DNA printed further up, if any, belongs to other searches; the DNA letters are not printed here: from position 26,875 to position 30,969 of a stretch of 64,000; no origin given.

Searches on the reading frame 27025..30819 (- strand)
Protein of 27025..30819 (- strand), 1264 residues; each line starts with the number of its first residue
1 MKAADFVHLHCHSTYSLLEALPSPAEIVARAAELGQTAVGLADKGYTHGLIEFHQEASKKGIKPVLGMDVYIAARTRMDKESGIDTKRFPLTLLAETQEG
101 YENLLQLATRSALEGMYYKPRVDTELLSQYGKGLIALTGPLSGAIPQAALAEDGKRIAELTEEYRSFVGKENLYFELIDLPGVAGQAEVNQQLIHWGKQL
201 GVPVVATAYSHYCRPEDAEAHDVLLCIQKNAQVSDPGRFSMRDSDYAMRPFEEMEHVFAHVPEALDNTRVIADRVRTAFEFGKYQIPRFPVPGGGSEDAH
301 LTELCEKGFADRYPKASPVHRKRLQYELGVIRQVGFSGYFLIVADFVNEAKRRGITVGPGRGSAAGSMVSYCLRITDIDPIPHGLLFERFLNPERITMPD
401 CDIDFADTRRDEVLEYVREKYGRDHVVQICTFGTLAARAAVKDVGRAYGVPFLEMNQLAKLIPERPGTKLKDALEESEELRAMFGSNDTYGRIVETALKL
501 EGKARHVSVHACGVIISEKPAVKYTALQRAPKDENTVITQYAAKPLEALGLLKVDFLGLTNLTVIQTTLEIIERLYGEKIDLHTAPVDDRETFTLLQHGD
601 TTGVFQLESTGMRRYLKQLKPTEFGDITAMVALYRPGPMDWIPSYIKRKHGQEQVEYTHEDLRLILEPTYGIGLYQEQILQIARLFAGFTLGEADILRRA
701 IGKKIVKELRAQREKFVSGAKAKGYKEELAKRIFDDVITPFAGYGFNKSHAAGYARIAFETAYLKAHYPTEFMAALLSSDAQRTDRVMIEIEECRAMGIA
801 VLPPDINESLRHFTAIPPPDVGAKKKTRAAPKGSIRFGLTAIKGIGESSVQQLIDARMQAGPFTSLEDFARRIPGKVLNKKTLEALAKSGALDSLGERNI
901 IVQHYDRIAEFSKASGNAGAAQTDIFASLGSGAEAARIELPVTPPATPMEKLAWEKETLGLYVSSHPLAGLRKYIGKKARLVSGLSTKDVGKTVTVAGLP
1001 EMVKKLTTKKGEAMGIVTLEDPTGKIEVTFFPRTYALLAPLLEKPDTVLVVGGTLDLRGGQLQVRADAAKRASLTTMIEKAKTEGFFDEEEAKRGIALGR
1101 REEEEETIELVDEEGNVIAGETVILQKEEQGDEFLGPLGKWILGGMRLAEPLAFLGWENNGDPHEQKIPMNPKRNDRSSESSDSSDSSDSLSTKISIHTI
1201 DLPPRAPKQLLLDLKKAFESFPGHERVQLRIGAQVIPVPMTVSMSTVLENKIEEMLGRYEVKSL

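Call 66: search_protein_families(library=pfam, proteins=[window:27025-30819:-], max_evalue=0.001)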
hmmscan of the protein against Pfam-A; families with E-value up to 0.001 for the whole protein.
window:27025-30819:- (1264 aa): 6 families
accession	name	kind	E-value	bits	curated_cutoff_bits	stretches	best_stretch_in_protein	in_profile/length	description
PF07733.18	DNA_pol3_alpha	-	3.6e-98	328.8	23.9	1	300-558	2-260/260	Bacterial DNA polymerase III alpha NTPase domain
PF17657.6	DNA_pol3_finger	-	9.9e-62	207.6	22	1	561-724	1-166/166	Bacterial DNA polymerase III alpha subunit finger domain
PF02811.25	PHP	-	2e-41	142.5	26.4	1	8-177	1-161/164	PHP domain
PF14579.12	HHH_6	-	1.2e-27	96.3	25.6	1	798-897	1-85/90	Helix-hairpin-helix motif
PF01336.31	tRNA_anti-codon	-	6.6e-08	32.8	27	1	1003-1067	10-70/75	OB-fold nucleic acid binding domain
PF12836.13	HHH_3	-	0.00085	19.8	27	0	839-887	16-61/65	Helix-hairpin-helix motif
